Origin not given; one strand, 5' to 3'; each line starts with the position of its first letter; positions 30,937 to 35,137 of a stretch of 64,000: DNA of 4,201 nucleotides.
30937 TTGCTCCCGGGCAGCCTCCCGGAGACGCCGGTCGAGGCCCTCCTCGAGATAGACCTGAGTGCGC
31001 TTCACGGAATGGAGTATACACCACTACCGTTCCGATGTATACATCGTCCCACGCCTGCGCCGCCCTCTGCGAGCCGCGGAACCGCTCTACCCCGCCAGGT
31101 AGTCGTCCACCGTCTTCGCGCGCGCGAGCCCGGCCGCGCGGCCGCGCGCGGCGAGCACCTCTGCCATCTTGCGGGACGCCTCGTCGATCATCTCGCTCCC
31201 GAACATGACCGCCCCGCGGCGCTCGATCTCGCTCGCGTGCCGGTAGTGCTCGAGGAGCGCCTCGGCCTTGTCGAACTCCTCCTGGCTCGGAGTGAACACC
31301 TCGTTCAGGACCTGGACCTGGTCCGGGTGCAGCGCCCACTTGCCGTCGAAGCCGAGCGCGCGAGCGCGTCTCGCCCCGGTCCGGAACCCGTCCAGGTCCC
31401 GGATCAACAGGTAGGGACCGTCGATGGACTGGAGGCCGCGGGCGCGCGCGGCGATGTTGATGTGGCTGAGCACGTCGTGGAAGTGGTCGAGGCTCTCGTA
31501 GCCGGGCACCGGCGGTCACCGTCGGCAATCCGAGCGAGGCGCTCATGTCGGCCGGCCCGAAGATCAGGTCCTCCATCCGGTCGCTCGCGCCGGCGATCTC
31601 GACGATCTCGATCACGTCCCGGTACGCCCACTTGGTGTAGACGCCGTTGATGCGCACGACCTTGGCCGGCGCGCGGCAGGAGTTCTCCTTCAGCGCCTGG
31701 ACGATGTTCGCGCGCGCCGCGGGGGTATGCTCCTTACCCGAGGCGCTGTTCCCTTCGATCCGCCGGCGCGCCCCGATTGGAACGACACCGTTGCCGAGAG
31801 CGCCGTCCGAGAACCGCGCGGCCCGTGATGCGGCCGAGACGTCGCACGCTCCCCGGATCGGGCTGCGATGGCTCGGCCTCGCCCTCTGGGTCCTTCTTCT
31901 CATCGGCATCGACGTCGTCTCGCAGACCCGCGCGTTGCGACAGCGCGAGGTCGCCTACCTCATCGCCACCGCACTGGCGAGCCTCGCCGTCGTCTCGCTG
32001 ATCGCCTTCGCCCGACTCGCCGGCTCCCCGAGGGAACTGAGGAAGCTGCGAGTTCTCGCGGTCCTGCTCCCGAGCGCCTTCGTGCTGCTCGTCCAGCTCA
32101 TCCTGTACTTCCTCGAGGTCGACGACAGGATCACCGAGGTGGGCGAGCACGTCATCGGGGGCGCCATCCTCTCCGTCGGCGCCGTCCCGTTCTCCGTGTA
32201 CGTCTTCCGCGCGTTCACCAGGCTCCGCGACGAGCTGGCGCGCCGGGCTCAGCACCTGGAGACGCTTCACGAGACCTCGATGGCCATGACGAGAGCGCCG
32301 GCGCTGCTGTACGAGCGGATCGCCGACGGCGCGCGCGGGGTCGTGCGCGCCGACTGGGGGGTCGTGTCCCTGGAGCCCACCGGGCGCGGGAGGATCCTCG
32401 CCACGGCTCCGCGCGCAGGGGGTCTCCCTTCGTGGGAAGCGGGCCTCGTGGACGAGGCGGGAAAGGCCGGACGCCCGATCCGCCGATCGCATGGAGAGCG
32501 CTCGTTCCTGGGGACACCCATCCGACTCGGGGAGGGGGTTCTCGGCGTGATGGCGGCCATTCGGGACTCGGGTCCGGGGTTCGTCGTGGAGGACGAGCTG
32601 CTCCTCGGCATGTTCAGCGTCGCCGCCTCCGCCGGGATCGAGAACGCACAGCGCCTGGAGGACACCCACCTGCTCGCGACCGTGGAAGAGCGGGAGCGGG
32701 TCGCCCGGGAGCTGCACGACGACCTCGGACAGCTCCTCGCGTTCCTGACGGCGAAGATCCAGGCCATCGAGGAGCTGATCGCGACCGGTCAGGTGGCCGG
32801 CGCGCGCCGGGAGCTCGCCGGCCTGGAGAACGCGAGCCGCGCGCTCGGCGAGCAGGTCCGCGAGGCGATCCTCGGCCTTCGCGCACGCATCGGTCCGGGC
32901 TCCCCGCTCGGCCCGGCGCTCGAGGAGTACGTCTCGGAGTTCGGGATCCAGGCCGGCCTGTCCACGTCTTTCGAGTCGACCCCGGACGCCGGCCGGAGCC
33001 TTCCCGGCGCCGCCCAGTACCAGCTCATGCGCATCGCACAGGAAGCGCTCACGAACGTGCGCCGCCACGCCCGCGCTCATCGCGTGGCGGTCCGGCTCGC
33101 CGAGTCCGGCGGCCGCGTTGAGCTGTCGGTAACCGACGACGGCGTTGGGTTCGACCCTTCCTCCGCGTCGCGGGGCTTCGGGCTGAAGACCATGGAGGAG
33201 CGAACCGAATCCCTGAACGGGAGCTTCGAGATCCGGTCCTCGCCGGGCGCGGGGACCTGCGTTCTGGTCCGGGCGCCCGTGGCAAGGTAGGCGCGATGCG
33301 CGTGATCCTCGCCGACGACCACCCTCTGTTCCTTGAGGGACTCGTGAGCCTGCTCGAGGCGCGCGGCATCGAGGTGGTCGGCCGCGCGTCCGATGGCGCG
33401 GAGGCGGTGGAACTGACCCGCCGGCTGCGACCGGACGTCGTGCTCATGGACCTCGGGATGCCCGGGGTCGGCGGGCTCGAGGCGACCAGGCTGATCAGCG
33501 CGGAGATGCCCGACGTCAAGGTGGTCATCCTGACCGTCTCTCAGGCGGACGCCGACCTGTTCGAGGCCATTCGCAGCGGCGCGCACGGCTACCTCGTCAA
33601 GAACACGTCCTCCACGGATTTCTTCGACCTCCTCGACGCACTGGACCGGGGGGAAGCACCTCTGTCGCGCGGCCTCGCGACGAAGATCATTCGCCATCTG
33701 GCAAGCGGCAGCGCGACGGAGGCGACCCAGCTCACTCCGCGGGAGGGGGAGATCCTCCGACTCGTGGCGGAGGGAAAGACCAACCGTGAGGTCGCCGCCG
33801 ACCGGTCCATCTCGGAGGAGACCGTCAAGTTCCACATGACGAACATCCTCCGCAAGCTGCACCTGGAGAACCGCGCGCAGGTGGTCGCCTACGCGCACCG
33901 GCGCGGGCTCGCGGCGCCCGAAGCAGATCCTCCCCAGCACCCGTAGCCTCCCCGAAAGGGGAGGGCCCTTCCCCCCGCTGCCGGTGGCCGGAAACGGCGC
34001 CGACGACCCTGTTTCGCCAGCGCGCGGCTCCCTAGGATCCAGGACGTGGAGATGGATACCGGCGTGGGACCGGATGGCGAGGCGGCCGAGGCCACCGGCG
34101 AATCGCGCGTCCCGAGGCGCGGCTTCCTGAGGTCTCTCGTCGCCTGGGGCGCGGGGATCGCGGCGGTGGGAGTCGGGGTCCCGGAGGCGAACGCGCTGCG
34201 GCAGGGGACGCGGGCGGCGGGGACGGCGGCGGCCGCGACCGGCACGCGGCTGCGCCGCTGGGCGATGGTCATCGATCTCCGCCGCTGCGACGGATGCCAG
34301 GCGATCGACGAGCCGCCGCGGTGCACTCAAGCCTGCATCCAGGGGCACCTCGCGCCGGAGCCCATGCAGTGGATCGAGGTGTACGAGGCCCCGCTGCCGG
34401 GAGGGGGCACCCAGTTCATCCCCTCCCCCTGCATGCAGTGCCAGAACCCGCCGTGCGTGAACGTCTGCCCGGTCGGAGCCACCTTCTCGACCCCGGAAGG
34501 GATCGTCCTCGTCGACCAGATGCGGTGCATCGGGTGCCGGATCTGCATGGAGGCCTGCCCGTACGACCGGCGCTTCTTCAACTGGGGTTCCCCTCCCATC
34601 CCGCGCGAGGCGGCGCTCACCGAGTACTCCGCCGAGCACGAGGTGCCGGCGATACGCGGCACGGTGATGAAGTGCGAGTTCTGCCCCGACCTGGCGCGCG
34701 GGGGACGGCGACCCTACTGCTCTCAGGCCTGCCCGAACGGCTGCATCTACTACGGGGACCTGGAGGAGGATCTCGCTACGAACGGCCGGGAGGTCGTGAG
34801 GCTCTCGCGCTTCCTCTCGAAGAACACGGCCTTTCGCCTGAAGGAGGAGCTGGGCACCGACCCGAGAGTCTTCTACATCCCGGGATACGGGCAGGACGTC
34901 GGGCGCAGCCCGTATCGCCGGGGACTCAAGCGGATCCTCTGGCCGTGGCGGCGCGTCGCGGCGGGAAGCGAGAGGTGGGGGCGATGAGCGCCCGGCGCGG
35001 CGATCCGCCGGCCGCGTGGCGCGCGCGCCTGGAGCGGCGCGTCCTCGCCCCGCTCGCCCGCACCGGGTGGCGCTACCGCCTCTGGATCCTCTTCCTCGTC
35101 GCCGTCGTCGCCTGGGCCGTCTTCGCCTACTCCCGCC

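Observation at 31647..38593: Minimal alternative-complex-III-like quinol-to-cupredoxin module next to a GAF histidine kinase and NarL regulator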

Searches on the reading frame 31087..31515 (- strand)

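Call 28: search_protein_families(library=pfam, proteins=[window:31087-31515:-], max_evalue=0.001)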
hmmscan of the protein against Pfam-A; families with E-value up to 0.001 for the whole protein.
window:31087-31515:- (142 aa): 2 families
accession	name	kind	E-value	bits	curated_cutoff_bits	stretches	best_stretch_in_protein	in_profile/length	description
PF03328.21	HpcH_HpaI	-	3.2e-06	27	25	1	14-64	171-221/221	HpcH/HpaI aldolase/citrate lyase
PF15617.12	C-C_Bond_Lyase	-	0.00013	21.6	28.4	1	49-93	243-287/320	C-C_Bond_Lyase of the TIM-Barrel fold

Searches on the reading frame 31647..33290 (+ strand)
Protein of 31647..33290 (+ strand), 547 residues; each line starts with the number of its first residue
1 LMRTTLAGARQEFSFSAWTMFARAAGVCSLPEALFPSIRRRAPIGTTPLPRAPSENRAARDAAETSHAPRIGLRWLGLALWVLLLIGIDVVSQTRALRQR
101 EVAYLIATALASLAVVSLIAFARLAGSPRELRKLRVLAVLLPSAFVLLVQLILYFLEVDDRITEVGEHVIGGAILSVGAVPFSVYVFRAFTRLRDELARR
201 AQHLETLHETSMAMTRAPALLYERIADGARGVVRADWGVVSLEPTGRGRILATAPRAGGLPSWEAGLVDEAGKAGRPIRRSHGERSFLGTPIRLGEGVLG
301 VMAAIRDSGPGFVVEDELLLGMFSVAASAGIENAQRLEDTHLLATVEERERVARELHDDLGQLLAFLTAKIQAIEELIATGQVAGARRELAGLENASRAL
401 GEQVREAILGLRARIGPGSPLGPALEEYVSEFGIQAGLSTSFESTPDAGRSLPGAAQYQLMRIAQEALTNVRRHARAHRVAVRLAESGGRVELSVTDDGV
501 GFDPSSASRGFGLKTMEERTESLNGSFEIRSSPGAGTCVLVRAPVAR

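Call 7: search_protein_families(library=pfam, proteins=[window:31647-33290:+], max_evalue=0.01)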
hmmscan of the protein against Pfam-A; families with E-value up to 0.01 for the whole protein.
window:31647-33290:+ (547 aa): 4 families
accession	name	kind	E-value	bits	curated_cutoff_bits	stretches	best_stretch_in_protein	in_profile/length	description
PF02518.31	HATPase_c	-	1.5e-14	54.8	26.4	1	458-546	4-110/111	Histidine kinase-, DNA gyrase B-, and HSP90-like ATPase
PF07730.19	HisKA_3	-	1.1e-11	45.6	24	1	348-413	1-65/68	Histidine kinase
PF13581.12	HATPase_c_2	-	9.7e-07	29.3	27.4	1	455-508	27-85/127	Histidine kinase-like ATPase domain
PF01590.32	GAF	-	1.3e-06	29.4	22.4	1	274-328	61-130/133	GAF domain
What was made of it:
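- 31647..33290 (+): Membrane sensor histidine kinase: four TM helices, GAF, HisKA_3, HATPase_c. The 5' end is uncertain. Pfam GAF 29.4, HisKA_3 45.6 and HATPase_c 54.8 bits (call 7).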

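Call 8: search_protein_families(library=ncbifam, proteins=[window:31647-33290:+], max_evalue=0.01)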
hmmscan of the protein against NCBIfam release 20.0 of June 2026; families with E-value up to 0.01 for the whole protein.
window:31647-33290:+ (547 aa): 12 families
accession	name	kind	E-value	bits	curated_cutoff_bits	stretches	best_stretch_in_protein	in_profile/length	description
NF008184.0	PRK10935.1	equivalog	5.2e-31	107.9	553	1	315-542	330-556/565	nitrate/nitrite two-component system sensor histidine kinase NarQ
NF052443.1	SensHisKinMctS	equivalog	3.5e-29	101.4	700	1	344-544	246-447/457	two-component system sensor histidine kinase MctS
NF008649.0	PRK11644.1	equivalog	5.7e-28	97.9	408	1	336-544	291-495/499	signal transduction histidine-protein kinase/phosphatase UhpB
NF007896.0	PRK10600.1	equivalog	5.8e-25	88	578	1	337-542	379-582/598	nitrate/nitrite two-component system sensor histidine kinase NarX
NF047786.1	his_kin_MadS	equivalog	4.8e-24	85.2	500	1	345-544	226-434/434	MadS family sensor histidine kinase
NF052531.1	Strep_LiaS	equivalog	1.9e-22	79.9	450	1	346-545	130-327/328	envelope stress sensor histidine kinase LiaS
NF047322.1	HK_morpho_MacS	equivalog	1.9e-14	53.6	300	1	319-543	155-366/367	MacS family sensor histidine kinase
NF051872.1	HisKinPhyk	equivalog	9.6e-06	24.4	750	1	464-539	454-532/537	sensor histidine kinase PhyK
NF040691.1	MtrAB_MtrB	equivalog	0.00022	20.4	450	1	461-511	389-439/507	MtrAB system histidine kinase MtrB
NF008298.1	PRK11086.1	subfamily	0.00099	17.6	520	1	481-545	448-525/529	DcuS/MalK family sensor histidine kinase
NF007898.0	PRK10604.1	equivalog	0.0024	17.1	478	1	458-510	318-369/433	two-component system sensor histidine kinase RstB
NF041336.1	CheA_Halo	equivalog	0.008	14.8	950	0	508-546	500-538/666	chemotaxis protein CheA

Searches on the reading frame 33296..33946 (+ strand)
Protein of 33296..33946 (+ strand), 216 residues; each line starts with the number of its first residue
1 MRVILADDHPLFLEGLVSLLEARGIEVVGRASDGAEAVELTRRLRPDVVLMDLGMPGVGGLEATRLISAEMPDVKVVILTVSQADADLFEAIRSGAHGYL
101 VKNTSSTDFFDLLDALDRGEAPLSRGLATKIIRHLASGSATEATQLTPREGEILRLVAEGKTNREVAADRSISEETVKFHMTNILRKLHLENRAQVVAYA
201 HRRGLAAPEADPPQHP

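Call 7: search_protein_families(library=pfam, proteins=[window:33296-33946:+], max_evalue=0.01)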
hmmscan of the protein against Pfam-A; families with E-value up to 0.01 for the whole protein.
window:33296-33946:+ (216 aa): 5 families
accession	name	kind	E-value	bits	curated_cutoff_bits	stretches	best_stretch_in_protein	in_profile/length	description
PF00072.30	Response_reg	-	8.2e-27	94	30.2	1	3-110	1-107/111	Response regulator receiver domain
PF00196.25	GerE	-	4.5e-20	71.5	23.5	1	145-200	2-57/57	Bacterial regulatory proteins, luxR family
PF08281.18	Sigma70_r4_2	-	3.2e-05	23.9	25.7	1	145-188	10-54/54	Sigma-70, region 4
PF04545.22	Sigma70_r4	-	4.1e-05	23.4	24.1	1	145-188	4-48/50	Sigma-70, region 4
PF14493.12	HTH_40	-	0.0074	17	27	0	154-187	6-39/89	Helix-turn-helix domain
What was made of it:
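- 33296..33946 (+): NarL/GerE-type response regulator. Response_reg 94 bits and GerE 71.5 bits (call 7).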

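Call 8: search_protein_families(library=ncbifam, proteins=[window:33296-33946:+], max_evalue=0.01)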
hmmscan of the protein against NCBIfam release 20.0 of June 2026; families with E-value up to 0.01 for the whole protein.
window:33296-33946:+ (216 aa): 105 families (the best 25 are shown)
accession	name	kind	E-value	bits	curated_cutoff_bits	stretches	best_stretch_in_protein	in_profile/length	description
NF007935.0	PRK10651.1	equivalog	1.6e-46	158.2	250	1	2-202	8-212/216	two-component system response regulator NarL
NF052445.1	RespRegMctR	equivalog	2.5e-44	151.1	300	1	2-205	3-204/205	two-component system response regulator MctR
NF047785.1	respo_reg_MadR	equivalog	6e-44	149.9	300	1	1-205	1-208/209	MadR family response regulator transcription factor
NF011896.0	PRK15369.1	equivalog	3.9e-40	137.7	242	1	2-205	5-209/211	two component system response regulator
NF007708.0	PRK10403.1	equivalog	3.9e-38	131.1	343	1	2-204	8-213/215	nitrate/nitrite response regulator protein NarP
NF007018.1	PRK09483.1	equivalog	3e-34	118.6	280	1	2-207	3-210/217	UvrY/SirA/GacA family response regulator transcription factor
NF041830.1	RR_TF_ErdR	exception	9.8e-23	81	390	1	3-196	4-201/213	response regulator transcription factor ErdR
NF007403.0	PRK09935.1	equivalog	7.9e-21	74.6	271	1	3-202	6-206/210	fimbria biosynthesis transcriptional regulator FimZ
NF008098.0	PRK10840.1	equivalog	1.2e-20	73.9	235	1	1-200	4-205/216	response regulator transcription factor RcsB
NF007419.0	PRK09958.1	equivalog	6.6e-19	68.3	251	1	1-203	1-201/204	acid-sensing system DNA-binding response regulator EvgA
NF041367.1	CheY_Halo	equivalog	2.1e-18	66.8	200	1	3-108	1-105/114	chemotaxis protein CheY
NF009206.0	PRK12555.1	subfamily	8.6e-18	64.4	342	1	1-99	1-101/340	chemotaxis-specific protein-glutamate methyltransferase CheB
TIGR03020.2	EpsA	equivalog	2.9e-17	63.1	170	1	135-200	180-245/247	XrtB/PEP-CTERM-associated transcriptional regulator EpsA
NF007685.0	PRK10360.1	equivalog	9.6e-17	61.4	258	1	2-195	3-187/196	response regulator transcription factor UhpA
NF001965.0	PRK00742.1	subfamily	1.1e-16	61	293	1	1-107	4-112/357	chemotaxis-specific protein-glutamate methyltransferase CheB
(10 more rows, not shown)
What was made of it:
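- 33296..33946 (+): NCBIfam NarL 158 bits, below the 250 cutoff (call 8).
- Checked: RR, 33296-33946: Response_reg plus GerE; best NCBIfam match is NarL at 158 bits (calls 7, 8).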

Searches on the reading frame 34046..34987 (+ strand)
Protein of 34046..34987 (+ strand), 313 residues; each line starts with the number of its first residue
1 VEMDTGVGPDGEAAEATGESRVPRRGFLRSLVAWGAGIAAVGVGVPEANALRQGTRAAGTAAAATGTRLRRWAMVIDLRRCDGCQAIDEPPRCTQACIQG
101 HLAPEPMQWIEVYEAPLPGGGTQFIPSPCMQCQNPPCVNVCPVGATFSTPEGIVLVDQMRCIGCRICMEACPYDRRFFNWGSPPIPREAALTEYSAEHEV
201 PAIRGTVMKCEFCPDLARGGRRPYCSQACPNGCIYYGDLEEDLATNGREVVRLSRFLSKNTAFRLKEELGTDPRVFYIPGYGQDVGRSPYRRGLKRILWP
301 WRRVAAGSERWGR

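Call 7: search_protein_families(library=pfam, proteins=[window:34046-34987:+], max_evalue=0.01)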
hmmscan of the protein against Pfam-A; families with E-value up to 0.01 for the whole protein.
window:34046-34987:+ (313 aa): 11 families
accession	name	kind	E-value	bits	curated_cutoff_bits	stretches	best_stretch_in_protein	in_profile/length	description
PF13247.11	Fer4_11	-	1e-18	67.8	26.2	2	123-181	4-64/100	4Fe-4S dicluster domain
PF12838.12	Fer4_7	-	2.4e-11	44.4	27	3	80-145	1-52/52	4Fe-4S dicluster domain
PF13187.11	Fer4_9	-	1.3e-08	35.2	27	1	129-174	2-50/52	4Fe-4S dicluster domain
PF13237.11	Fer4_10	-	5.5e-08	33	25.5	2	125-172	5-53/53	4Fe-4S dicluster domain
PF12797.12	Fer4_2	-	6e-07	29.5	24.5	1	153-173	2-22/22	4Fe-4S binding domain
PF00037.32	Fer4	-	4.7e-06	26.6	21.1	1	155-174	2-21/24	4Fe-4S binding domain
PF12837.12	Fer4_6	-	5e-05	23.5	25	1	153-174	1-22/24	4Fe-4S binding domain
PF25160.1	LdpA_Fe-S-bd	-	0.0027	17.9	27.6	1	131-175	4-42/49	LdpA Fe-S cluster-binding domain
PF12800.12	Fer4_4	-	0.005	17.5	24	1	160-174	3-17/17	4Fe-4S binding domain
PF14697.11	Fer4_21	-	0.0058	17.2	35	1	128-173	7-53/59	4Fe-4S dicluster domain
PF13183.11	Fer4_8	-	0.006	17.5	27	1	160-232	4-67/68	4Fe-4S dicluster domain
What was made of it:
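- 34046..34987 (+): Tat-exported iron-sulfur subunit with four [4Fe-4S] motifs. The likely start is the ATG at 34052. Fer4_11 67.8 bits (call 7).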

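Call 8: search_protein_families(library=ncbifam, proteins=[window:34046-34987:+], max_evalue=0.01)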
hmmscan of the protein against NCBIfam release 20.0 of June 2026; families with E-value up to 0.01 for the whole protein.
window:34046-34987:+ (313 aa): 46 families (the best 25 are shown)
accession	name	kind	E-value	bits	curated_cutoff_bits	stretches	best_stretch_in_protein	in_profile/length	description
NF045797.1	DsrO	equivalog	6e-49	166.6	200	1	36-278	12-234/235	sulfate reduction electron transfer complex DsrMKJOP subunit DsrO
NF041782.1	mnquin_red_QrcC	equivalog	2.9e-36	125.3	400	2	72-214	1-152/239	menaquinone reductase iron-sulfur cluster-binding subunit QrcC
NF011569.0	PRK14993.1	equivalog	6.6e-35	120.7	416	2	24-179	5-150/244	tetrathionate reductase subunit TtrB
TIGR03149.1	cyt_nit_nrfC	equivalog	4e-33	114.7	377.6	1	61-279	28-217/225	cytochrome c nitrite reductase Fe-S protein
NF041715.1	arsenate_red_ArrB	equivalog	1.8e-29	102.9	450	2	71-181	2-109/233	arsenate respiratory reductase iron-sulfur subunit ArrB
NF008134.0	PRK10882.1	equivalog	2.5e-20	72.8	263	2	122-182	106-167/329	hydrogenase 2 operon protein HybA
TIGR02951.1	DMSO_dmsB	equivalog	4.6e-20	72.3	214.1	2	124-179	59-115/161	DMSO/selenate family reductase complex B subunit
TIGR03478.1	DMSO_red_II_bet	subfamily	1.9e-19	69.7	480.7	2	124-180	126-183/321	DMSO reductase family type II enzyme, iron-sulfur subunit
NF042979.1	EthbenzDh_ebdB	equivalog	1.5e-17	63.5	740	1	128-282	152-279/354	ethylbenzene dehydrogenase subunit beta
TIGR01582.1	FDH-beta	equivalog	3.4e-16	59.2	334.7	2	128-174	92-139/283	formate dehydrogenase subunit beta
NF007658.0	PRK10330.1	equivalog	8.4e-16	58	260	1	129-236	58-154/181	electron transport protein HydN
NF045715.1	sulf_resp_HmcB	equivalog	9.1e-16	57.8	420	1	122-243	100-202/307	sulfate respiration complex iron-sulfur protein HmcB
NF007382.0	PRK09898.1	equivalog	1.9e-14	53.7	213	1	122-174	116-169/208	ferredoxin-like protein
TIGR01660.1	narH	equivalog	8e-14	50.9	524.05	1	125-182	179-237/492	nitrate reductase subunit beta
NF038355.1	FDH3_beta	equivalog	9.6e-14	51.8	240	1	74-192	5-110/180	formate dehydrogenase FDH3 subunit beta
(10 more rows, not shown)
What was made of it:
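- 34046..34987 (+): DsrO 166.6, QrcC 125, TtrB 121, NrfC 115 and HybA 73 bits, all below cutoff (call 8).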

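Call 22: search_solved_structures(query=window:34046-34987:+, max_evalue=1e-10)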
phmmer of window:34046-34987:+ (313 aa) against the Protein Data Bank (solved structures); distinct sequences matched with E-value up to 1e-10: 16.
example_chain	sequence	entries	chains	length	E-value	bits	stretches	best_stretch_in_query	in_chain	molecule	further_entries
2vpw_B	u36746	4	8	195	1.4e-27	99.8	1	70-179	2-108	NRFC PROTEIN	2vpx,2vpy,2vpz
6cz7_B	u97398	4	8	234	2.5e-26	95.7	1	71-183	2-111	4Fe-4S ferredoxin, iron-sulfur binding domain protein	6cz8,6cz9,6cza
6f0k_B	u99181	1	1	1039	5.5e-19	71.6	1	70-241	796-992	Fe-S-cluster-containing hydrogenase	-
8k9e_B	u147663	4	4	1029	2.4e-17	66.2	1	69-222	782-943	Fe-S-cluster-containing hydrogenase components 1-like protein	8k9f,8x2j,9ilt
2ivf_B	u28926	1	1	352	1.3e-16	63.8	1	124-180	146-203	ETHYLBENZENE DEHYDROGENASE BETA-SUBUNIT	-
3egw_B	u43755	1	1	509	9.6e-14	54.3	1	123-182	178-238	Respiratory nitrate reductase 1 beta chain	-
1q16_B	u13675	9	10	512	1e-13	54.2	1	123-182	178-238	Respiratory nitrate reductase 1 beta chain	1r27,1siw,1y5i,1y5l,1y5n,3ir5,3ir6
1y4z_B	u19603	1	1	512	1e-13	54.2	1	123-182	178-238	Respiratory nitrate reductase 1 beta chain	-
7qv7_B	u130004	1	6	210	5.2e-13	51.9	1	125-234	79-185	Hydrogen dependent carbon dioxide reductase subunit HycB4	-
7qv7_A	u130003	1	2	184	8e-13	51.3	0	124-241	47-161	Hydrogen dependent carbon dioxide reductase subunit HycB3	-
6btm_B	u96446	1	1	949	1e-12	50.9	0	117-181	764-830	Alternative Complex III subunit B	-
9mqx_E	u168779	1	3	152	1.2e-12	50.8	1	75-181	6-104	Fe-S-cluster-containing hydrogenase subunit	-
4ydd_B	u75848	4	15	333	1.3e-12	50.7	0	116-179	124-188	DMSO reductase family type II enzyme, iron-sulfur subunit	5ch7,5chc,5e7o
6lod_B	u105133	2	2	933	1.6e-12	50.3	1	71-278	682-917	Fe-S-cluster-containing hydrogenase components 1-like protein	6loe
1kqf_B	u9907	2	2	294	4.1e-12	49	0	127-174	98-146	FORMATE DEHYDROGENASE, NITRATE-INDUCIBLE, IRON-SULFUR SUBUNIT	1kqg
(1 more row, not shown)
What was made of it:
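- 34046..34987 (+): PDB PsrB 99.8 and ActB C-terminal part 71.6 bits (call 22).
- Among solved structures the FeS subunit's best match is PsrB (call 22).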
